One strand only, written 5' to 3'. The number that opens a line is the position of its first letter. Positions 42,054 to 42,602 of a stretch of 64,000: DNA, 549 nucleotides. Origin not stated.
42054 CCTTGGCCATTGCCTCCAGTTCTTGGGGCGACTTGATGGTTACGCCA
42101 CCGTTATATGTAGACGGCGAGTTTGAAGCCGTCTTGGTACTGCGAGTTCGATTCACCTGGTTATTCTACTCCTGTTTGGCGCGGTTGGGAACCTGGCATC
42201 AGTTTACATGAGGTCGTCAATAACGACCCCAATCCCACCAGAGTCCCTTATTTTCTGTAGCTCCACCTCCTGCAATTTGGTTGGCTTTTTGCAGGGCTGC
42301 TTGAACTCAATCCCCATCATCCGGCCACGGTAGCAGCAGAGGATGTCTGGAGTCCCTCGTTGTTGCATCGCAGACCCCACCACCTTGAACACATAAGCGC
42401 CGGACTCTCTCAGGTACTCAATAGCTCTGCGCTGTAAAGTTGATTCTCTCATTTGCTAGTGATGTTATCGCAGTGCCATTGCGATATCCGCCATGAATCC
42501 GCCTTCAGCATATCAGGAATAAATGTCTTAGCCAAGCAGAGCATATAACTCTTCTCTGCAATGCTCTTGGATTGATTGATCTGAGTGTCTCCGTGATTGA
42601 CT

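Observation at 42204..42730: VRR-NUC nuclease plus small membrane protein inserted between adk and map inside the conserved ribosomal operon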

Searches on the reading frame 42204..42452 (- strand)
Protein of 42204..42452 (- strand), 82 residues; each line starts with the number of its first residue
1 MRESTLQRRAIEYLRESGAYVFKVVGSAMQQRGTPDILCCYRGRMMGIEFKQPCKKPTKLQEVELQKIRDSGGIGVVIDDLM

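Call 3: search_protein_families(library=pfam, proteins=[window:42204-42452:-], max_evalue=1)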
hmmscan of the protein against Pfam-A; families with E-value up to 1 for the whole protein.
window:42204-42452:- (82 aa): 3 families
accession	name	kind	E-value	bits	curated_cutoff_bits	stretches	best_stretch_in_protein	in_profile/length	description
PF01870.24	Hjc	-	9.9e-07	29.1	21.1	1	8-68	4-64/93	Archaeal holliday junction resolvase (hjc)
PF08774.17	VRR_NUC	-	0.074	13.5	23.8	0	32-73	62-107/116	VRR-NUC domain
PF01208.23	URO-D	-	0.19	11.2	23.9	1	36-71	28-63/346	Uroporphyrinogen decarboxylase (URO-D)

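Call 4: search_protein_families(library=phrogs, proteins=[window:42204-42452:-], max_evalue=1)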
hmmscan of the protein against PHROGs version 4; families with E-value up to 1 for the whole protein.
window:42204-42452:- (82 aa): 5 families
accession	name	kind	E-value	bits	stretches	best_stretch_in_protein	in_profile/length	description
phrog_93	-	DNA, RNA and nucleotide metabolism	1.7e-20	74.2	1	1-80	352-430/613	endonuclease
phrog_5702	-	DNA, RNA and nucleotide metabolism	5.1e-07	30.6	1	30-74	3-49/70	Holliday junction resolvase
phrog_6591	-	DNA, RNA and nucleotide metabolism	3.8e-05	24.5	1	6-68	10-72/124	Holliday junction resolvase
phrog_2165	-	DNA, RNA and nucleotide metabolism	0.0067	17.2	1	21-59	20-57/141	DNA helicase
phrog_824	-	unknown function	0.024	15.5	1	32-77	112-160/265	-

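Call 14: find_homologous_proteins(query=window:42204-42452:-)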
Query window:42204-42452:- (82 aa): 10 proteins with E <= 0.001 among 10 candidates.
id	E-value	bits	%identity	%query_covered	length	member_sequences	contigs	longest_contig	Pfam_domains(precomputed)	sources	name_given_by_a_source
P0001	2.8e-47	176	100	100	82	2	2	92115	PF01870.25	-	-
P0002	3.8e-32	128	73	99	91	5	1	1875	PF01870.25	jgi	jgi:Holliday junction resolvase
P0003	9.4e-31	123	75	99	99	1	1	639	-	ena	-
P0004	2.2e-30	122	72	99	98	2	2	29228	PF01870.25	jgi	-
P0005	4.5e-25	105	63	98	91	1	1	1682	PF01870.25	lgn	-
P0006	6.6e-24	101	64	98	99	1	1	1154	PF01870.25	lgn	-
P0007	7.3e-23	98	61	96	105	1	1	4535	-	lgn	-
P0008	1.2e-22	97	59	99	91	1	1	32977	PF01870.25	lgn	-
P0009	2.4e-19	87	53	99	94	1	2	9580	PF01870.25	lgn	-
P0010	7.4e-15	73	56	89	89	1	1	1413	-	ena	-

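Call 17: find_encoding_contigs(protein=P0004, flank=8000, max_places=4)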
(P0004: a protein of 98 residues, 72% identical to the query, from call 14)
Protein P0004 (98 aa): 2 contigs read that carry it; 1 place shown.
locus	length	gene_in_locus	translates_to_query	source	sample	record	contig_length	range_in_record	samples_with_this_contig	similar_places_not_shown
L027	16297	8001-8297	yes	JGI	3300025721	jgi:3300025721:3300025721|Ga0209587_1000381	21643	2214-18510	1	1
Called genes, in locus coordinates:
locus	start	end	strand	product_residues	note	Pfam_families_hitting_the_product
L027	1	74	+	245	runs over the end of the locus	-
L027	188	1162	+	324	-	-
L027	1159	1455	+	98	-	-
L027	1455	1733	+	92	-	-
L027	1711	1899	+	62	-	-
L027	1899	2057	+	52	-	-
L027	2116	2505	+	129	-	-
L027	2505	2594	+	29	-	-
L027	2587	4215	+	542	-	PF00580:UvrD-helicase, PF01443:Viral_helicase1 (faint), PF13245:AAA_19, PF13604:AAA_30 (weak), PF13538:UvrD_C_2 (faint)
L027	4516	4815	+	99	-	PF18902:DUF5658 (weak)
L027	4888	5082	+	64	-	-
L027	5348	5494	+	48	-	-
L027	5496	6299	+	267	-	PF02511:Thy1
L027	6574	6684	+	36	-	-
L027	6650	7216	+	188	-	-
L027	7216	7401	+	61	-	-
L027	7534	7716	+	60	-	-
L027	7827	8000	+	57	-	-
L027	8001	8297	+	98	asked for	PF01870:Hjc (weak)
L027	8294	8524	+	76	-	-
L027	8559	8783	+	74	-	-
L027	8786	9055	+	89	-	-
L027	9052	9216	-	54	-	-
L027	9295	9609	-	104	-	-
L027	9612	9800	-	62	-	-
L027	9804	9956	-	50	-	-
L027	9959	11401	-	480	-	PF11028:TMEM260_N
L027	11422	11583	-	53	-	-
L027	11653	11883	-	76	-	-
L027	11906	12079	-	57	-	-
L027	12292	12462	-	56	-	-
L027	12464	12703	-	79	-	-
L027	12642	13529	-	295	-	PF00535:Glycos_transf_2, PF04138:GtrA_DPMS_TM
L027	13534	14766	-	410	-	-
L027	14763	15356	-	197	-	-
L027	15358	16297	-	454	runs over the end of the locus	-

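Call 18: find_encoding_contigs(protein=P0008, flank=8000, max_places=4)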
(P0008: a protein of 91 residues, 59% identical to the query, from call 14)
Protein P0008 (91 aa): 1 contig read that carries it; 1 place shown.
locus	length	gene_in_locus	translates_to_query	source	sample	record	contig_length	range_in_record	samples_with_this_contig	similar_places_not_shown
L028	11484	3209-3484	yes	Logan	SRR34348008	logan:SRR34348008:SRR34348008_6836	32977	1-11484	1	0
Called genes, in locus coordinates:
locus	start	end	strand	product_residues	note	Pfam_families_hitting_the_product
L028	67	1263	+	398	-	PF07505:DUF5131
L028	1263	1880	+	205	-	-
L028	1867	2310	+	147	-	-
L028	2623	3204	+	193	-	-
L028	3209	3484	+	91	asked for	PF01870:Hjc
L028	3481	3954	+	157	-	-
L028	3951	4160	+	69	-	-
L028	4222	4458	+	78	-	-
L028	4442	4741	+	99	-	-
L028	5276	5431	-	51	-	-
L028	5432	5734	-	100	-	-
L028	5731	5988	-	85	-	-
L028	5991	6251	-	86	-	-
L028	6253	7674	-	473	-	PF11028:TMEM260_N (weak)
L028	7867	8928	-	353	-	PF00535:Glycos_transf_2, PF04138:GtrA_DPMS_TM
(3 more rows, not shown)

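Call 24: find_related_loci(query=A2, collection=genome_contigs, flank=6000)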
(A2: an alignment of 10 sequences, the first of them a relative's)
Query A2 (82 aa) in genome_contigs; peptide patterns used: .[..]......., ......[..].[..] (x = any residue, [..] = any of these).
18 stretches matched a pattern; 1 encode a relative of the query (tblastn E <= 1e-3); 1 distinct loci.
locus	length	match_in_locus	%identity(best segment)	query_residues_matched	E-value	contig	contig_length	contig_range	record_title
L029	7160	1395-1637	59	1-81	2e-31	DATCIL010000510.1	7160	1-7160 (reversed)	MAG TPA_asm: Anaerolineales bacterium isolate SMAG_U7858 k141_3350934, whole genome shotgun sequence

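Call 25: find_related_loci(query=A2, collection=viral_contigs, flank=6000)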
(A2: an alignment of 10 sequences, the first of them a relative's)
Query A2 (82 aa) in viral_contigs; peptide patterns used: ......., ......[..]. (x = any residue, [..] = any of these).
37 stretches matched a pattern, but none encodes a relative of the query by tblastn (E <= 1e-3).

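Call 27: find_encoding_contigs(protein=P0002, flank=5000, max_places=4)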
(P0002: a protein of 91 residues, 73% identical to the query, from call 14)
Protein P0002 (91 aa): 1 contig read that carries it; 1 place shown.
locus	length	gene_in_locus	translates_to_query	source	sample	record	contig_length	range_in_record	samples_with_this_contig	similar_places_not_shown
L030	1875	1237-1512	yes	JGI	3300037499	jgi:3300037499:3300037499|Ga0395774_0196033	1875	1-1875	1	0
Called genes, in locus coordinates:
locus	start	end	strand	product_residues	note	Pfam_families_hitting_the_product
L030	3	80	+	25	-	?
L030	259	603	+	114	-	PF01050:MannoseP_isomer, PF07883:Cupin_2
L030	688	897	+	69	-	-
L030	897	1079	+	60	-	-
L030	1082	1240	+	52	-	-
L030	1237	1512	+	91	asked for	PF01870:Hjc (weak)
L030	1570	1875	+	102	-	?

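Call 28: find_encoding_contigs(protein=P0009, flank=8000, max_places=4)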
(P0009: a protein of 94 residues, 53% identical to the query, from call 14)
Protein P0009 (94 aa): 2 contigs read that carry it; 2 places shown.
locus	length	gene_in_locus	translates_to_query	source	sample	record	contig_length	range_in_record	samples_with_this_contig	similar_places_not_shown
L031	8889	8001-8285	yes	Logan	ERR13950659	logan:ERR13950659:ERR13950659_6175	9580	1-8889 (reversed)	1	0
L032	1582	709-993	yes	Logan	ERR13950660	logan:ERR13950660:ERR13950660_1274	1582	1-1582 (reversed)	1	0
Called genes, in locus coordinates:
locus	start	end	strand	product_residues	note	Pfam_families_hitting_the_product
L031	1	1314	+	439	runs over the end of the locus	PF00176:SNF2-rel_dom, PF04851:ResIII, PF00271:Helicase_C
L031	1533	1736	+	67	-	-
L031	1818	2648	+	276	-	-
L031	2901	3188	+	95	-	-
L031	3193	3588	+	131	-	PF23984:DUF7307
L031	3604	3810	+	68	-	-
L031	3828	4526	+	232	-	-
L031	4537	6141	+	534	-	-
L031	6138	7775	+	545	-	PF00580:UvrD-helicase, PF13245:AAA_19, PF13604:AAA_30 (faint), PF13361:UvrD_C, PF13538:UvrD_C_2 (weak)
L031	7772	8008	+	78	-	-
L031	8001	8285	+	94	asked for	PF01870:Hjc (faint)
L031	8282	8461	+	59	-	PF08274:Zn_Ribbon_YjdM (weak), PF08271:Zn_Ribbon_TF (weak)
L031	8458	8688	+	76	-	-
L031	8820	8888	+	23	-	?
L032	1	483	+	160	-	?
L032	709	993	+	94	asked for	PF01870:Hjc (faint)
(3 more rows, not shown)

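Call 29: find_encoding_contigs(protein=P0007, flank=5000, max_places=4)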
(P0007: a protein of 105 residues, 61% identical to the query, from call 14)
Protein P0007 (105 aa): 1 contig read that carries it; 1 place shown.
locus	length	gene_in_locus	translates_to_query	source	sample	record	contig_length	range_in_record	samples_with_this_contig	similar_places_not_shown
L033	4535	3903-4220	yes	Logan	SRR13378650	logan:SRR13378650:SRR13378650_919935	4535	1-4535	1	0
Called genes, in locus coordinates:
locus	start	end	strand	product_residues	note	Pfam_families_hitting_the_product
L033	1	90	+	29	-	?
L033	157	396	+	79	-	-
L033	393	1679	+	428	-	PF01555:N6_N4_Mtase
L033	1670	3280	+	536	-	PF00580:UvrD-helicase, PF01443:Viral_helicase1 (faint), PF13245:AAA_19, PF13604:AAA_30 (faint), PF13361:UvrD_C, PF13538:UvrD_C_2 (weak)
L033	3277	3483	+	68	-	-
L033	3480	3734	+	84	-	-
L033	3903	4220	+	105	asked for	-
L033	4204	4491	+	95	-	-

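Call 32: search_solved_structures(query=A2, max_evalue=1, show_alignments=3)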
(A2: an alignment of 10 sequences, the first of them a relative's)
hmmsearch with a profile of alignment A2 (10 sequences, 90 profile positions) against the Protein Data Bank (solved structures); distinct sequences matched with E-value up to 1: 10.
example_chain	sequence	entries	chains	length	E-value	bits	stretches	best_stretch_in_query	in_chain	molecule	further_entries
4qbo_A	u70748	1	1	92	1.2e-05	28.7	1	33-88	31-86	Nuclease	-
4qbn_A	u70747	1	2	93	0.0002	24.7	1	6-89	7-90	Nuclease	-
4tkd_A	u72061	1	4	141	0.0057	20.1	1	2-57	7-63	Holliday junction resolvase Hjc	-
2eo0_A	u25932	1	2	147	0.0061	20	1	2-63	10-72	Hypothetical protein ST1444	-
1hh1_A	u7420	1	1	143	0.0084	19.5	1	2-57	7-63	HOLLIDAY JUNCTION RESOLVING ENZYME HJC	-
4tkk_A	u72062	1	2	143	0.026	18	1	2-57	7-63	Holliday junction resolvase Hjc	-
9l2t_G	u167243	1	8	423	0.46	14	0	16-58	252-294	Amide hydrolase LlADH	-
9l6p_A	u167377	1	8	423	0.46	13.9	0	16-58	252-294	LlADH-WT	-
4qbl_A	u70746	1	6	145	0.54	13.7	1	32-89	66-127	VRR-NUC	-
2wcz_A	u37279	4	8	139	0.71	13.3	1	4-68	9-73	HOLLIDAY JUNCTION RESOLVASE | HJC | ARCHAEAL HJC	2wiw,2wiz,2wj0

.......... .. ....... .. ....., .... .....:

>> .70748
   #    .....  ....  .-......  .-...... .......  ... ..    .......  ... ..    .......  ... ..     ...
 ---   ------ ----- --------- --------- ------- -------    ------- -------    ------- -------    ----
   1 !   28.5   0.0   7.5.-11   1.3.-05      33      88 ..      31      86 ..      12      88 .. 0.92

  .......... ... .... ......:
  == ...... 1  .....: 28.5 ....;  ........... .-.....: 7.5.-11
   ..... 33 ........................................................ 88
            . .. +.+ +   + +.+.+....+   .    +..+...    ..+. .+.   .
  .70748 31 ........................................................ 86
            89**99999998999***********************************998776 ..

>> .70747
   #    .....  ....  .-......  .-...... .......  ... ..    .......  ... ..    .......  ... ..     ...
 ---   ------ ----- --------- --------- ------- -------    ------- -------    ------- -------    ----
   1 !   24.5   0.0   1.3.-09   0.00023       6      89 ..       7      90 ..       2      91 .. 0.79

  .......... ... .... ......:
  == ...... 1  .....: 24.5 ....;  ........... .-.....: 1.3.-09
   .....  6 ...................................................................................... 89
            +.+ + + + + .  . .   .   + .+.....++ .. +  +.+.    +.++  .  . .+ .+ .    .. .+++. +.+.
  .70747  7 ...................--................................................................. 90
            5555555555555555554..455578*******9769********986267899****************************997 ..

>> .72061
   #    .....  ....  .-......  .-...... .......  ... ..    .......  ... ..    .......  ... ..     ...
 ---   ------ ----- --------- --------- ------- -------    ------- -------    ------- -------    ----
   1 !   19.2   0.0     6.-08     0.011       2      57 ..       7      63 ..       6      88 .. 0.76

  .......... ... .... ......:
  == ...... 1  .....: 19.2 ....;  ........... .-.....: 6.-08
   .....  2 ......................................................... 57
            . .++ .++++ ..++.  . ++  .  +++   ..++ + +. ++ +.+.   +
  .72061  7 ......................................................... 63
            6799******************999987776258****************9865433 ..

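Call 40: predict_structure(alignment_id=A2)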
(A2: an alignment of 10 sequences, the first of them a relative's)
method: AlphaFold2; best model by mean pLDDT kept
length: 82 residues; sequences in the alignment: 10
mean_pLDDT: 87.3   pTM: 0.73
mean pLDDT of the five models: 87.3, 85.9, 85.5, 83.4, 83.3
residues with pLDDT >= 90: 45; 70-90: 32; 50-70: 5; < 50: 0
segments of 3 or more residues with pLDDT < 50: none
pLDDT, mean of each block of 10 residues (from residue 1): 75 94 79 89 92 88 94 90 66
secondary structure, 60 per line:
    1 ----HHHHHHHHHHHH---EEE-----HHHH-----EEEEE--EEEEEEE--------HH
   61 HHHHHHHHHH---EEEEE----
elements in order: H5-16 E20-22 H28-31 E37-41 E44-50 H59-70 E74-78

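Call 43: find_encoding_contigs(protein=P0001, flank=3000, max_places=6)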
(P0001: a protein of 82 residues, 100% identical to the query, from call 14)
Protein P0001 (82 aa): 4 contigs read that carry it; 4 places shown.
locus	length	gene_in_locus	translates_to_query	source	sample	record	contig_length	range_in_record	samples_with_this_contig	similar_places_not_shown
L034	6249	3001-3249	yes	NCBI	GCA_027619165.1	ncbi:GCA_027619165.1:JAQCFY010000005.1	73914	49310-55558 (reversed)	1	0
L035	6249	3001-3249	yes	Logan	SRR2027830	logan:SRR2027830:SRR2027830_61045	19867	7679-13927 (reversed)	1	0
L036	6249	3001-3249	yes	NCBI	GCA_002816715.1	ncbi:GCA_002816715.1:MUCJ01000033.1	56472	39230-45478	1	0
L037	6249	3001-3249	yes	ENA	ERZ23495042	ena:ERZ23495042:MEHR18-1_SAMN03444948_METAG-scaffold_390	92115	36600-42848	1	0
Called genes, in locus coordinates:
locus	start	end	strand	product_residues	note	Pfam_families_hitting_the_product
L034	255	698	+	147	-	PF00828:Ribosomal_L27A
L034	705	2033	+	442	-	PF00344:SecY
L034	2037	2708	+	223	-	PF13238:AAA_18 (weak), PF00406:ADK, PF13207:AAA_17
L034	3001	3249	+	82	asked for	PF01870:Hjc (weak)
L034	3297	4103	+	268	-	PF00557:Peptidase_M24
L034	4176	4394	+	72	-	PF01176:eIF-1a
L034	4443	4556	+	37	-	PF00444:Ribosomal_L36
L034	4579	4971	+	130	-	PF00416:Ribosomal_S13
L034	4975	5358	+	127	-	PF00411:Ribosomal_S11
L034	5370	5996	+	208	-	PF00163:Ribosomal_S4, PF01479:S4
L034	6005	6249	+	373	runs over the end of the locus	PF01193:RNA_pol_L, PF01000:RNA_pol_A_bac, PF03118:RNA_pol_A_CTD, PF26169:HHH_XRCC3_RpoA (faint)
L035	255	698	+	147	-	PF00828:Ribosomal_L27A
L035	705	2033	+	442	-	PF00344:SecY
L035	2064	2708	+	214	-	PF00406:ADK, PF13207:AAA_17, PF13238:AAA_18 (weak)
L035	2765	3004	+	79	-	-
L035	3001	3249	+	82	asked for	PF01870:Hjc (weak)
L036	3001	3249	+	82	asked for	PF01870:Hjc (weak)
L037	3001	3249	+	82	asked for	PF01870:Hjc (weak)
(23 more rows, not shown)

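Call 44: fold_search(model_id=the predicted structure, library=pdb)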
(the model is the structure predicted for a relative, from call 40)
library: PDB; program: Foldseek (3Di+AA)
matches with E <= 10: 425; with E <= 0.001: 0
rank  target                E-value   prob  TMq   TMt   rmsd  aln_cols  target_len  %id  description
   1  4qbn_A                1.1e-03  1.00  0.68  0.61   2.6        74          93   30  VRR_NUC domain (released 2014-09-10)
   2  2eo0_B                1.2e-03  1.00  0.68  0.47   2.3        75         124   23  Crystal Structure of Holliday Junction Resolvase ST1444 (released 2007-10-02)
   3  2wcz_A                1.3e-03  1.00  0.61  0.44   4.0        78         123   24  1.6A resolution structure of Archaeoglobus fulgidus Hjc, a Holliday junction resolvase from an archaeal hyperthermophi (released 2009-03-24)
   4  2wj0_A                1.7e-03  1.00  0.60  0.43   3.9        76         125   25  Crystal structures of Holliday junction resolvases from Archaeoglobus fulgidus bound to DNA substrate (released 2009-05-26)
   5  2fco_B                2.1e-03  1.00  0.66  0.38   3.4        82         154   27  Crystal Structure of Bacillus stearothermophilus PrfA-Holliday Junction Resolvase (released 2006-11-21)
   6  2wiz_A                2.1e-03  1.00  0.63  0.44   3.9        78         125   24  Crystal structures of Holliday junction resolvases from Archaeoglobus fulgidus bound to DNA substrate (released 2009-05-26)
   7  4tkd_A                2.7e-03  1.00  0.66  0.47   2.5        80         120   24  Sulfolobus solfataricus HJC mutants (released 2015-08-12)
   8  2eo0_A                2.7e-03  1.00  0.66  0.44   3.5        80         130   24  Crystal Structure of Holliday Junction Resolvase ST1444 (released 2007-10-02)
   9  4tkd_C                2.7e-03  1.00  0.68  0.47   3.1        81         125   25  Sulfolobus solfataricus HJC mutants (released 2015-08-12)
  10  2wj0_B                3.1e-03  1.00  0.61  0.43   3.7        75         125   23  Crystal structures of Holliday junction resolvases from Archaeoglobus fulgidus bound to DNA substrate (released 2009-05-26)
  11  4tkd_B                3.3e-03  1.00  0.66  0.48   2.6        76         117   25  Sulfolobus solfataricus HJC mutants (released 2015-08-12)
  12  2wiw_B                3.3e-03  1.00  0.58  0.41   4.1        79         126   25  Crystal structures of Holliday junction resolvases from Archaeoglobus fulgidus bound to DNA substrate (released 2009-05-26)
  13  1ob9                  3.6e-03  1.00  0.50  0.36   4.8        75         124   23  Holliday Junction Resolving Enzyme (released 2004-10-15)
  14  2fco_A                4.1e-03  1.00  0.67  0.39   3.7        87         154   25  Crystal Structure of Bacillus stearothermophilus PrfA-Holliday Junction Resolvase (released 2006-11-21)
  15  2wcw_D                4.1e-03  1.00  0.58  0.41   4.1        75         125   24  1.6A resolution structure of Archaeoglobus fulgidus Hjc, a Holliday junction resolvase from an archaeal hyperthermophi (released 2009-03-24)
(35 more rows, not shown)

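Call 52: search_dna_similar(query=window:42204-42452:-, collection=phages, mode=protein, max_evalue=0.001, max_rows=15)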
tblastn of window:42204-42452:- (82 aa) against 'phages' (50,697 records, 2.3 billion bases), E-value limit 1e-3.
Records with a match: 460; places in all: 460; records where one place covers at least 80% of the query: 431.
Best place of each record, by identity: <60% 460.
By first word of the organism name: Microbacterium 193; Enterococcus 127; Gordonia 68; Clostridium 10; Mycobacterium 9; Vibrio 6; Streptomyces 4; Acinetobacter 4; Pseudoalteromonas 3; Paenibacillus 3; and 22 more.
By host as written in the record: Microbacterium foliorum NRRL B-24224 SEA 95; Microbacterium foliorum NRRL B-24224 78; Enterococcus faecalis 40; Gordonia rubripertincta NRRL B-16540 33; - 16; Gordonia terrae 3612 16; Enterococcus faecium 15; Microbacterium foliorum NRRL B-24224-SEA 8; and 90 more.
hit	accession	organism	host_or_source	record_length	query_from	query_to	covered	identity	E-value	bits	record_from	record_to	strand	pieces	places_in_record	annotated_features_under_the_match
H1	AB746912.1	Nitratiruptor phage NrS-1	Nitratiruptor sp. SB155-2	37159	1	77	94%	44.2%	2e-13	68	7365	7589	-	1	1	endonuclease | helicase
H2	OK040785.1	Gordonia phage Pons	Gordonia rubripertincta NRRL B-16540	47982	3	77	91%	45.3%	1e-12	66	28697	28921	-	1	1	40: holliday junction resolvase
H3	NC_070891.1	Gordonia phage Pons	Gordonia rubripertincta NRRL B-16540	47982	3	77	91%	45.3%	1e-12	66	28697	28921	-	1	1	40: endonuclease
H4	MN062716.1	Gordonia phage Mayweather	soil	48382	3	77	91%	45.3%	4e-12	65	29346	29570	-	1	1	42: holliday junction resolvase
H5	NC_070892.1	Gordonia phage Mayweather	soil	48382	3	77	91%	45.3%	4e-12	65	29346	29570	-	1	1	42: endonuclease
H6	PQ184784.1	Gordonia phage MAnor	Gordonia rubripertincta NRRL B-16540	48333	3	77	91%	45.3%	4e-12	65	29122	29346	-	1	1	40: VRR-Nuc domain protein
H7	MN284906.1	Gordonia phage CherryonLim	Gordonia rubripertincta NRRL B-16540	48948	3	77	91%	45.3%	1e-11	64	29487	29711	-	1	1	40: holliday junction resolvase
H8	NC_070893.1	Gordonia phage CherryonLim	Gordonia rubripertincta NRRL B-16540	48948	3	77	91%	45.3%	1e-11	64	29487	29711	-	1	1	40: endonuclease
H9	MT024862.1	Microbacterium phage Alakazam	Microbacterium foliorum NRRL B-24224 SEA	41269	1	80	98%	41.5%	4e-10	59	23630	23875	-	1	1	33: nuclease | 34: hypothetical protein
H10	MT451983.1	Microbacterium phage Ixel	Microbacterium liquefaciens LMG 16120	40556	1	80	98%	41.5%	5e-10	59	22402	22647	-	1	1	33: nuclease | 34: hypothetical protein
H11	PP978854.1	Gordonia phage PotPie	Gordonia rubripertincta NRRL B-16540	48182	3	77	91%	44.0%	2e-11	63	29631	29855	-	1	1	39: VRR-Nuc domain protein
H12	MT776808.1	Gordonia phage Feastonyeet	Gordonia rubripertincta NRRL B-16540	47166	3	77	91%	44.0%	2e-11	63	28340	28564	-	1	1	38: hydrolase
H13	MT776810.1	Gordonia phage BigChungus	Gordonia rubripertincta NRRL B-16540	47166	3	77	91%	44.0%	2e-11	63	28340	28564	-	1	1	38: hydrolase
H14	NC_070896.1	Gordonia phage BigChungus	Gordonia rubripertincta NRRL B-16540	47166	3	77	91%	44.0%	2e-11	63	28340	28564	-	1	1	38: endonuclease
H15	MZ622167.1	Gordonia phage Vine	Gordonia rubripertincta NRRL B-16540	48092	3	77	91%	44.0%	2e-11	63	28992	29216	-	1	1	41: nuclease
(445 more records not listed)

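Call 65: find_related_loci(query=A2, collection=metagenome_contigs, flank=6000)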
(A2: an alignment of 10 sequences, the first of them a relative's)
Query A2 (82 aa) in metagenome_contigs; peptide patterns used: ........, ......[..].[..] (x = any residue, [..] = any of these).
73 stretches matched a pattern; 12 encode a relative of the query (tblastn E <= 1e-3); 12 distinct loci.
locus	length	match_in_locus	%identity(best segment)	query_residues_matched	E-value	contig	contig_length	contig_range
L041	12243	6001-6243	72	1-81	1e-37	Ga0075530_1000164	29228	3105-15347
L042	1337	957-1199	63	2-82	2e-34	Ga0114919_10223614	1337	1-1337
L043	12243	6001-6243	72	1-81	1e-37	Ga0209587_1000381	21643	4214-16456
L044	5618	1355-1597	59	1-81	2e-30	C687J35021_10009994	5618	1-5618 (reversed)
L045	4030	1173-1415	58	1-81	5e-30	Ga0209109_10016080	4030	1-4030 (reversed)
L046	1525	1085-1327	57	1-81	1e-28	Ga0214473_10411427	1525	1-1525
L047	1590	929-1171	56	1-81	2e-27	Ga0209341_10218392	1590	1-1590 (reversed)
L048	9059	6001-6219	41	5-77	2e-15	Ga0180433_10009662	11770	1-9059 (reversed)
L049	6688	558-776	41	5-77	2e-15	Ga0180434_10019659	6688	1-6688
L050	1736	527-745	33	3-76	4e-10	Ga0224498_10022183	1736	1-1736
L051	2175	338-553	35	3-75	3e-9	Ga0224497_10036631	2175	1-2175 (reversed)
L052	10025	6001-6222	32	3-73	3e-7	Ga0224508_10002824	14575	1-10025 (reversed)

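Call 67: search_protein_families(library=padloc, proteins=[window:42204-42452:-], max_evalue=0.1)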
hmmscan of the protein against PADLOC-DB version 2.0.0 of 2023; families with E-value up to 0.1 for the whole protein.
window:42204-42452:- (82 aa): 0 families

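Call 68: search_protein_families(library=ncbifam, proteins=[window:42204-42452:-], max_evalue=0.1)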
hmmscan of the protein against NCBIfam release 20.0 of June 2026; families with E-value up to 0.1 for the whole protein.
window:42204-42452:- (82 aa): 1 family
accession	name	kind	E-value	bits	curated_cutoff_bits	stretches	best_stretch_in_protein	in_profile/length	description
NF040854.1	Hol_resolv_Hjc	equivalog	0.016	15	70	1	7-69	9-71/134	Holliday junction resolvase Hjc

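Call 80: search_protein_families(library=phrogs, proteins=[L027:188-1162:+, L027:2116-2505:+, L027:2587-4215:+, L027:5496-6299:+, L027:6650-7216:+, L027:9959-11401:-, L027:12642-13529:-, L027:13534-14766:-, L027:14763-15356:-], max_evalue=0.00001)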
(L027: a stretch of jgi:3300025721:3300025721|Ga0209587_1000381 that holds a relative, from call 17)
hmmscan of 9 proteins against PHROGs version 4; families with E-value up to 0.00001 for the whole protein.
L027:188-1162:+ (324 aa): 3 families
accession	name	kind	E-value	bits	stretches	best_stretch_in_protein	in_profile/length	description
phrog_2478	-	DNA, RNA and nucleotide metabolism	1.9e-16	60.3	1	45-194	51-198/854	DNA polymerase/primase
phrog_28894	-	DNA, RNA and nucleotide metabolism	4.1e-09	36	1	77-194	97-223/994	DNA polymerase/primase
phrog_10514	-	DNA, RNA and nucleotide metabolism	1.9e-06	27.4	1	5-188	6-162/750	DNA primase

L027:2116-2505:+ (129 aa): 0 families

L027:2587-4215:+ (542 aa): 2 families
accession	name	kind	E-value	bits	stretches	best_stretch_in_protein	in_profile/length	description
phrog_1967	-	DNA, RNA and nucleotide metabolism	1.4e-53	183.6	1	10-537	165-674/776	DNA helicase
phrog_325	-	DNA, RNA and nucleotide metabolism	2.1e-08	33.9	1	15-73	494-550/986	Dda-like helicase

L027:5496-6299:+ (267 aa): 1 family
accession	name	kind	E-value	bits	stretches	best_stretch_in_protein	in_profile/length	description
phrog_85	-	DNA, RNA and nucleotide metabolism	1.8e-77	262.7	1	5-260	412-697/866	thymidylate synthase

L027:6650-7216:+ (188 aa): 0 families

L027:9959-11401:- (480 aa): 0 families

L027:12642-13529:- (295 aa): 1 family
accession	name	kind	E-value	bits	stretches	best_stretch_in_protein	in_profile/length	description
phrog_841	-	moron, auxiliary metabolic gene and host takeover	9.5e-24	85.4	1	2-239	4-255/309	GtrB-like O-antigen conversion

L027:13534-14766:- (410 aa): 0 families

L027:14763-15356:- (197 aa): 0 families
